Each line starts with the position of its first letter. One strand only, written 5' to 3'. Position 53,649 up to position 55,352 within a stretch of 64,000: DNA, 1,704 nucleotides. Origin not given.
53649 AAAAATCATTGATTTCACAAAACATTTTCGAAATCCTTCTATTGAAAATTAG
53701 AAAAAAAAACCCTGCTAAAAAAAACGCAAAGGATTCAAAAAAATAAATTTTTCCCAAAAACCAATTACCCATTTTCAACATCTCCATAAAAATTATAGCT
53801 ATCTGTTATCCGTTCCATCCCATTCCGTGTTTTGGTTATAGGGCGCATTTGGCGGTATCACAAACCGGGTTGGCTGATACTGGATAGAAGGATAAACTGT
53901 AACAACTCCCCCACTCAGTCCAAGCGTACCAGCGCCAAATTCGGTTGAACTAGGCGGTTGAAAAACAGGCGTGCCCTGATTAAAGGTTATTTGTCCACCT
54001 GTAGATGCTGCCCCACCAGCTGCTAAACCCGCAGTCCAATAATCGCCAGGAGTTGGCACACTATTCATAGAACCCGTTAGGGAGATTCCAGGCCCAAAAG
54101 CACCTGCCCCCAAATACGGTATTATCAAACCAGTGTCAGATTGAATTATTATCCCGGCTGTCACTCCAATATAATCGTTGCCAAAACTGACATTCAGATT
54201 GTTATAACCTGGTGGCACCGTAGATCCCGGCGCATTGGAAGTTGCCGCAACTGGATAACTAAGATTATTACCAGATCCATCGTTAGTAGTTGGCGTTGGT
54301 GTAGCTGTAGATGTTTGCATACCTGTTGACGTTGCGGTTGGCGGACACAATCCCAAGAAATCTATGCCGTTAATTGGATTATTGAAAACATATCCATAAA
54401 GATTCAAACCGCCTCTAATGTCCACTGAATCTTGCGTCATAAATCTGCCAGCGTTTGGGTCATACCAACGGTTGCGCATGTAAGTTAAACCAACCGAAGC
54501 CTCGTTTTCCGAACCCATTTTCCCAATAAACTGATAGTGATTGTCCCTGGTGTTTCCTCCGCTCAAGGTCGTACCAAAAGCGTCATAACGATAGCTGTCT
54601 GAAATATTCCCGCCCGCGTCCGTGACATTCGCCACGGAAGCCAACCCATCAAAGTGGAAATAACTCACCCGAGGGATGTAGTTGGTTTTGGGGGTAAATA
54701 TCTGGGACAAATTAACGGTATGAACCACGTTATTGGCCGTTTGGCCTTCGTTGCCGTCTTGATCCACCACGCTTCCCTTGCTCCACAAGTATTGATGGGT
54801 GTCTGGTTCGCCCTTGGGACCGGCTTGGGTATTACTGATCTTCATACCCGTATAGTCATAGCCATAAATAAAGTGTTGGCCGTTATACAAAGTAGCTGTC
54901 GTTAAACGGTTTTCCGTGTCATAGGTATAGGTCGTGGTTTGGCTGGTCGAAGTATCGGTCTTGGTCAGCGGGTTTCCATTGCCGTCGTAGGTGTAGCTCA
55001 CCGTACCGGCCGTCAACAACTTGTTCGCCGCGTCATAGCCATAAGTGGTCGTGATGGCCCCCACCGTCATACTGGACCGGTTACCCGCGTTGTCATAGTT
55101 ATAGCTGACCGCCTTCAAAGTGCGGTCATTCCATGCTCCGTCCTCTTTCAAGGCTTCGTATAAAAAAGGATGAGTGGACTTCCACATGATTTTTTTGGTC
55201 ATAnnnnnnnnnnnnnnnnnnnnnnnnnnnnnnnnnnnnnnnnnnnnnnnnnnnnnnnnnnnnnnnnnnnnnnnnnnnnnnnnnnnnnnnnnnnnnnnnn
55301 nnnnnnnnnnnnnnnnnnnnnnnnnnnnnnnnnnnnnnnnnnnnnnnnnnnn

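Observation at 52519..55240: RHS C-terminal toxin fragment carrying a duplicated, diverged nadC 5' end: a ~2.6-kb insertion between valS and nadC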

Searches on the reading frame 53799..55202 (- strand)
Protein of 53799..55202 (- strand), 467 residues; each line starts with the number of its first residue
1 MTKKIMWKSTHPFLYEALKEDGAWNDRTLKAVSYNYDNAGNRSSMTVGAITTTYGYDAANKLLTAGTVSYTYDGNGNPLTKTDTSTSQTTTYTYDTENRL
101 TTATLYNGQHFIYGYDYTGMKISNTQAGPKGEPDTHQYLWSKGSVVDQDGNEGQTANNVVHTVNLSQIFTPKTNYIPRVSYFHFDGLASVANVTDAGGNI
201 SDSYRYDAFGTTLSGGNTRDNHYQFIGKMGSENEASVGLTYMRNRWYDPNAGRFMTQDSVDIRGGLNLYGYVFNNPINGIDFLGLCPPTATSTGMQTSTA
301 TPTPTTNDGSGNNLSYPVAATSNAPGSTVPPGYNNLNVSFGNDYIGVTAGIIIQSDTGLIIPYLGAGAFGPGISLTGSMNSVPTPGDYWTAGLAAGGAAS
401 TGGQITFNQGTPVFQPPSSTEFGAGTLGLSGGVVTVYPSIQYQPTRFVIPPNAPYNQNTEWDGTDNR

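Call 4: search_protein_families(library=pfam, proteins=[window:53799-55202:-], max_evalue=0.01)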
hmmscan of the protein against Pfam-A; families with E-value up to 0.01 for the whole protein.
window:53799-55202:- (467 aa): 1 family
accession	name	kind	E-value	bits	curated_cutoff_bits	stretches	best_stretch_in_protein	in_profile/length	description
PF05593.20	RHS_repeat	-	4.4e-10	40.1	22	1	72-104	1-32/38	RHS Repeat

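Call 8: find_homologous_proteins(query=window:53799-55202:-)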
Query window:53799-55202:- (467 aa): 885 proteins with E <= 0.001 among 8000 candidates; the best 120 are listed.
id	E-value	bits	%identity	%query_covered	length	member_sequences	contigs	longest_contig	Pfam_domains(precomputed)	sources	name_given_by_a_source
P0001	0.0e+0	1058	100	100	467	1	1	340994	PF05593.20,PF25023.2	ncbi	-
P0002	6.3e-120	420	71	58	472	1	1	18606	PF05593.20,PF25023.2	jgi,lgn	-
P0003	1.8e-115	405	54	81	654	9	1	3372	PF05593.20,PF25023.2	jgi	-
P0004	1.2e-109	386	59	66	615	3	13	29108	PF05593.20,PF25023.2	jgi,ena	-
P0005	3.8e-86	308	65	46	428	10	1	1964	PF05593.20,PF25023.2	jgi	-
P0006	4.2e-59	219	65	36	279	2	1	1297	PF05593.20,PF25023.2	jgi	jgi:YD repeat-containing protein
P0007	2.7e-46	177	35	58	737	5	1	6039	PF05593.20,PF25023.2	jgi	jgi:RHS repeat-associated protein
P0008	3.0e-45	173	38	52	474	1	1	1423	PF05593.20,PF25023.2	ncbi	ncbi:unnamed protein product, partial [marine sediment metagenome]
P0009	4.4e-42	163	37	57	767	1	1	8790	PF05593.20,PF25023.2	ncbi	-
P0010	1.1e-41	162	34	54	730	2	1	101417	PF05593.20,PF25023.2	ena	-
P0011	2.4e-41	160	33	58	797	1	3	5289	PF05593.20,PF25023.2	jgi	-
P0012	4.1e-41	160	38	55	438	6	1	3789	PF05593.20,PF25023.2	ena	-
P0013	1.7e-40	158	36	55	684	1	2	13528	PF05593.20,PF25023.2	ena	-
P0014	4.8e-40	156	35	54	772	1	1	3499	PF05593.20,PF25023.2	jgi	jgi:RHS repeat-associated protein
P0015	2.1e-38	151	35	55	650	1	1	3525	PF05593.20,PF25023.2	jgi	jgi:RHS repeat-associated protein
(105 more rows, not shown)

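Call 9: find_encoding_contigs(protein=window:53799-55202:-, flank=10000)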
Protein window:53799-55202:- (467 aa): no gene with exactly this product is on record in the collection.

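Call 11: find_encoding_contigs(protein=P0002, flank=10000)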
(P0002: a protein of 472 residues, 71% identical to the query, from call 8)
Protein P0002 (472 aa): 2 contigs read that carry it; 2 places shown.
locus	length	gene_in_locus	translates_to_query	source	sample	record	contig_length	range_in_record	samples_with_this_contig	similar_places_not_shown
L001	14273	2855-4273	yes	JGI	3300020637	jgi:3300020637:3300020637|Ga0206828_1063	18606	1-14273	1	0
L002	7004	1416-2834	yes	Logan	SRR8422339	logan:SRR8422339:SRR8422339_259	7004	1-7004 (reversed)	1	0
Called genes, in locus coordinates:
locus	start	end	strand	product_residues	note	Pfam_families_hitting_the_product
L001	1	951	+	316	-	?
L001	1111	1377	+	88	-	-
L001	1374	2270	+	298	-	PF00348:polyprenyl_synt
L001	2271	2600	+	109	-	PF14076:DUF4258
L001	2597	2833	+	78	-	-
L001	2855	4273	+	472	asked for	PF25023:TEN_YD-shell, PF05593:RHS_repeat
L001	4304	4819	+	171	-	-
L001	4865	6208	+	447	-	PF13360:PQQ_2, PF13570:Beta-prop_ACSF4, PF25292:Beta-prop_CGLA (faint)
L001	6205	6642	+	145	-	PF02681:DUF212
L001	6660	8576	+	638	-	PF13292:DXP_synthase_N, PF02779:Transket_pyr, PF02780:Transketolase_C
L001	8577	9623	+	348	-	PF01476:LysM (weak), PF01551:Peptidase_M23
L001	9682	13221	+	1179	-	PF02775:TPP_enzyme_C, PF01558:POR, PF20169:DUF6537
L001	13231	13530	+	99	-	PF00313:CSD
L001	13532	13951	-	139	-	PF20791:Acyl-ACP_TE_C (faint), PF13279:4HBT_2, PF03061:4HBT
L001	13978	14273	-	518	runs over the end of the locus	-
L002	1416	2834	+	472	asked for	PF25023:TEN_YD-shell, PF05593:RHS_repeat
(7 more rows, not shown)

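Call 12: find_encoding_contigs(protein=P0004, flank=10000)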
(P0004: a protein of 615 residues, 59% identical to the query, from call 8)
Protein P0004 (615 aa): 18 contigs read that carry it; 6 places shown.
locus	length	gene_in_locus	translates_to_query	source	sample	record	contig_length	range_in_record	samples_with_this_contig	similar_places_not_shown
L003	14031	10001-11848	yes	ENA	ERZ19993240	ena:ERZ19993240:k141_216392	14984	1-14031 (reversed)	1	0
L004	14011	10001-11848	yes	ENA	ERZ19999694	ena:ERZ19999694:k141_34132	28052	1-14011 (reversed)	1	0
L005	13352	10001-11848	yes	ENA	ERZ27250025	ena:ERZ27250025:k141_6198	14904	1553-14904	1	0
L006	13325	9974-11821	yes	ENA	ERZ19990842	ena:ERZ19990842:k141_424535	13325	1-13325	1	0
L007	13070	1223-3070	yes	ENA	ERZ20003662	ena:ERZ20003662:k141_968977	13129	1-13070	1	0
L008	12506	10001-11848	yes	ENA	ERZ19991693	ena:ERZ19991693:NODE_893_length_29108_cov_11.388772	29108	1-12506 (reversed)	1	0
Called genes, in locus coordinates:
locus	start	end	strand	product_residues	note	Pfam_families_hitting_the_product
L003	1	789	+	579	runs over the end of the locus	?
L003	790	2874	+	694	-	PF11028:TMEM260_N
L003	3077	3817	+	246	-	PF06778:Chlor_dismutase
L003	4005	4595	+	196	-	PF07638:Sigma70_ECF (faint), PF04542:Sigma70_r2, PF08281:Sigma70_r4_2, PF04545:Sigma70_r4 (weak)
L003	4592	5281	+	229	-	PF06532:NrsF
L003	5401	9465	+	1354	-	PF12951:PATR, PF03797:Autotransporter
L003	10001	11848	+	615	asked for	PF05593:RHS_repeat (weak), PF25023:TEN_YD-shell, PF05593:RHS_repeat (weak), PF25023:TEN_YD-shell (weak)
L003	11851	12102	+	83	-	-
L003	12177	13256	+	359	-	PF13360:PQQ_2, PF13570:Beta-prop_ACSF4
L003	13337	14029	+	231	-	?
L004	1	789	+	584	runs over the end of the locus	PF04932:Wzy_C, PF13181:TPR_8 (faint), PF13431:TPR_17 (faint), PF07719:TPR_2 (faint)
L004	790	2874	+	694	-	PF11028:TMEM260_N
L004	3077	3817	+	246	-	PF06778:Chlor_dismutase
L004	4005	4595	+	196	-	PF07638:Sigma70_ECF (faint), PF04542:Sigma70_r2, PF08281:Sigma70_r4_2, PF04545:Sigma70_r4 (weak)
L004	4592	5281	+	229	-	PF06532:NrsF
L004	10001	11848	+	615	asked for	PF05593:RHS_repeat (weak), PF25023:TEN_YD-shell, PF05593:RHS_repeat (weak), PF25023:TEN_YD-shell (weak)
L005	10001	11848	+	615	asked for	PF05593:RHS_repeat (weak), PF25023:TEN_YD-shell, PF05593:RHS_repeat (weak), PF25023:TEN_YD-shell (weak)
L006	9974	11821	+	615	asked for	PF05593:RHS_repeat (weak), PF25023:TEN_YD-shell, PF05593:RHS_repeat (weak), PF25023:TEN_YD-shell (weak)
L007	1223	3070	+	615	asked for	PF05593:RHS_repeat (weak), PF25023:TEN_YD-shell, PF05593:RHS_repeat (weak), PF25023:TEN_YD-shell (weak)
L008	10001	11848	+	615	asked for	PF05593:RHS_repeat (weak), PF25023:TEN_YD-shell, PF05593:RHS_repeat (weak), PF25023:TEN_YD-shell (weak)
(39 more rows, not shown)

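Call 23: find_related_loci(query=window:53799-55202:-, collection=genome_contigs, flank=10000)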
Query window:53799-55202:- (467 aa) in genome_contigs; peptide patterns used: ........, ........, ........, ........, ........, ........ (x = any residue, [..] = any of these).
61 stretches matched a pattern; 31 encode a relative of the query (tblastn E <= 1e-3); 31 distinct loci.
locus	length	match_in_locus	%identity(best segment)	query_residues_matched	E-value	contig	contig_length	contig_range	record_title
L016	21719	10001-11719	55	21-396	3e-115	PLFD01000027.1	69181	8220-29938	MAG: candidate division FCPU426 bacterium isolate bog_1179 73.20110800_S3S.14_contig_16540, whole genome shotgun sequenc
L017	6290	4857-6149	31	13-286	9e-28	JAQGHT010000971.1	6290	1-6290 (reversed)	MAG: Planctomycetaceae bacterium isolate RYN_440 scaffold_3746788, whole genome shotgun sequence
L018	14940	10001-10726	29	32-285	1e-26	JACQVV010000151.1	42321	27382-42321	MAG: Planctomycetota bacterium isolate NC_groundwater_1472_Ag_S-0.65um_69_29 S_p65_S5_coassembly_k141_1276962, whole gen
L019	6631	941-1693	31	28-285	8e-24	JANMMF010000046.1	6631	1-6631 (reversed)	MAG: Gemmatimonadota bacterium isolate OTE_58_metabat_549 OTE_58_k141_5419027, whole genome shotgun sequence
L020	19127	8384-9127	30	29-285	2e-23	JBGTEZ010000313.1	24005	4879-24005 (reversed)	MAG: Gemmatimonadaceae bacterium isolate JTS-RE18 k141_6565667, whole genome shotgun sequence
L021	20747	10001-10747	28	29-285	3e-23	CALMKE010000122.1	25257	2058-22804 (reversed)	MAG TPA_asm: uncultured Gemmatimonadetes bacterium isolate SRR6670122_bin.51_CONCOCT_v1.1_MAG genome assembly, contig: E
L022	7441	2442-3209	30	24-285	4e-23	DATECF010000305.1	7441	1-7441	MAG TPA_asm: Gemmatimonadales bacterium isolate SMAG_U8264 k141_1411198, whole genome shotgun sequence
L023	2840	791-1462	31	56-285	3e-23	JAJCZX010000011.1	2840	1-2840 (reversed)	MAG: Gemmatimonadota bacterium isolate OFTM32 OFTM32_10, whole genome shotgun sequence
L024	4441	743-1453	32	33-285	7e-23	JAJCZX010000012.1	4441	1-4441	MAG: Gemmatimonadota bacterium isolate OFTM32 OFTM32_11, whole genome shotgun sequence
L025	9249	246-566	43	181-286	3e-21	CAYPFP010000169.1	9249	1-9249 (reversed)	MAG TPA_asm: uncultured Planctomycetota bacterium isolate SRP257756_co1_239 genome assembly, contig: NODE_6827_length_92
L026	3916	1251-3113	29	25-258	2e-20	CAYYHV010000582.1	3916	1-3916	MAG TPA_asm: uncultured Pirellulaceae bacterium isolate SRP268394_co2_188 genome assembly, contig: NODE_29052_length_391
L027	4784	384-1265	30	31-287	3e-18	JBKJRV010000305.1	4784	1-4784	MAG: Gemmatimonadaceae bacterium isolate ant_bin.552 k117_3273977, whole genome shotgun sequence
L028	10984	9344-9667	40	179-290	4e-18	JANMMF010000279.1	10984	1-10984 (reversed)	MAG: Gemmatimonadota bacterium isolate OTE_58_metabat_549 OTE_58_k141_6483990, whole genome shotgun sequence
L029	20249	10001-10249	48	235-316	6e-17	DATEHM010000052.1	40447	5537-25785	MAG TPA_asm: bacterium isolate SMAG_U8811 k141_501545, whole genome shotgun sequence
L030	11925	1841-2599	27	25-290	5e-17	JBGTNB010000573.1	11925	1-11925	MAG: Gemmatimonadaceae bacterium isolate JTS-RE378 k141_11383589, whole genome shotgun sequence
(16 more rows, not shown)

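Call 33: find_related_loci(query=A1, collection=metagenome_contigs, flank=10000)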
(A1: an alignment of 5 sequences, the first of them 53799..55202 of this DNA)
Query A1 (467 aa) in metagenome_contigs; peptide patterns used: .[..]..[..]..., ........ (x = any residue, [..] = any of these).
600 stretches matched a pattern (row limit reached: there are more); 352 encode a relative of the query (tblastn E <= 1e-3); the best 80 are kept; 80 distinct loci.
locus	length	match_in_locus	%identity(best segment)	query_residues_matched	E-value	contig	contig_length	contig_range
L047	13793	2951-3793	71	23-290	2e-125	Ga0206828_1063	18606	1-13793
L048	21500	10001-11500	68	5-287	2e-118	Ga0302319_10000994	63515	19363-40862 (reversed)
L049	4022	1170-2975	54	3-396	4e-116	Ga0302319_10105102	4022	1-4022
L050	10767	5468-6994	59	21-329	6e-108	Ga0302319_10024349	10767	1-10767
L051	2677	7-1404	59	21-329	6e-111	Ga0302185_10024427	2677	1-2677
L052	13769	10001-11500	68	5-287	2e-118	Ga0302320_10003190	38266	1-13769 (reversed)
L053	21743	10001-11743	35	6-290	2e-35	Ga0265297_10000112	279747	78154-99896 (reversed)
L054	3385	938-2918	34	33-286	2e-34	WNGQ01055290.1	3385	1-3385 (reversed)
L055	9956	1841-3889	37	23-287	4e-30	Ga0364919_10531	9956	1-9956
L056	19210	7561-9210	34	10-287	3e-28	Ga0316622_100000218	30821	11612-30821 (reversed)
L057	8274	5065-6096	34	28-287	2e-28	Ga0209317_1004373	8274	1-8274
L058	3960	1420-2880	30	13-281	4e-28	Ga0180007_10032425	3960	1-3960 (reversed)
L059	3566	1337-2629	34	32-285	3e-28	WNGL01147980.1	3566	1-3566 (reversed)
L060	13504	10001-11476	32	13-292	1e-27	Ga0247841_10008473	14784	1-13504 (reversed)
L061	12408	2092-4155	32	10-276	4e-27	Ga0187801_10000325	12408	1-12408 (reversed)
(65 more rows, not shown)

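Call 35: search_protein_families(library=pfam, proteins=[L048:539-11998:+, L048:11973-12296:+, L048:13006-13425:-, L048:13422-13646:-, L048:16130-16621:+, L048:18079-18747:-], max_evalue=0.001)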
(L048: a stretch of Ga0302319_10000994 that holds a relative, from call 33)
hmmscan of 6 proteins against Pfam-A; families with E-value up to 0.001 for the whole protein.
L048:539-11998:+ (3819 aa): 2 families
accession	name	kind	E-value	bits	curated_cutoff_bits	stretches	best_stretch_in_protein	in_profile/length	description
PF05593.20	RHS_repeat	-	1.4e-149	484.7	22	14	2346-2383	1-38/38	RHS Repeat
PF20148.4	DUF6531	-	1.5e-08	35.3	24.1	1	1881-1952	2-71/74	Domain of unknown function (DUF6531)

L048:11973-12296:+ (107 aa): 0 families

L048:13006-13425:- (139 aa): 0 families

L048:13422-13646:- (74 aa): 0 families

L048:16130-16621:+ (163 aa): 0 families

L048:18079-18747:- (222 aa): 0 families

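Call 44: search_protein_families(library=ncbifam, proteins=[window:53799-55202:-], max_evalue=0.1)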
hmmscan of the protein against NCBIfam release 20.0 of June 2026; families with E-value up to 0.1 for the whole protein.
window:53799-55202:- (467 aa): 3 families
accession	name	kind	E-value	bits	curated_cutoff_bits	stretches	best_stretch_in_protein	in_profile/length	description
TIGR03696.1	Rhs_assc_core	domain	6e-19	68.3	32.5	1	206-285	1-76/76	RHS repeat-associated core domain-containing protein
NF041261.1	RHS_core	equivalog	1.7e-17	62.6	2000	2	174-285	1150-1261/1261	RHS element core protein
TIGR01643.1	YD_repeat_2x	repeat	1.3e-06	28.6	15.8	1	72-110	1-38/42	YD repeat-containing protein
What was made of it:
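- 54348..55106 (-): Rhs arm: the last ~253 aa of an Rhs shell plus the Rhs-associated core, ending at IDFLGL. RHS_repeat (call 4) and TIGR03696 core (call 44).
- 53802..54347 (-): Variable C-terminal domain (182 aa, rich in Gly, Thr and Pro); presumed toxin of unknown activity. No Pfam or NCBIfam hit (calls 4, 44).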

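Call 55: list_cluster_members(proteins=[P0001, P0121])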
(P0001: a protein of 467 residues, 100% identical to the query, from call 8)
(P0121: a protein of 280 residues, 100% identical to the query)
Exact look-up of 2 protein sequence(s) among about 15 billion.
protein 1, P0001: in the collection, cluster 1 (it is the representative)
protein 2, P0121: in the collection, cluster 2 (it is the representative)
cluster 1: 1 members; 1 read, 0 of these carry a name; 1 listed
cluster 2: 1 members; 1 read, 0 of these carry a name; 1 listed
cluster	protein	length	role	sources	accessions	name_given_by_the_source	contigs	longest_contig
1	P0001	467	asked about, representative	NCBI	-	-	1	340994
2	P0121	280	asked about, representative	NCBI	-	-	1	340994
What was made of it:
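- Only one contig carries this arrangement (calls 9, 55). Only one contig carries the structure (calls 9, 55).
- Tried and rejected: Its 90% cluster has one member and no name (call 55).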
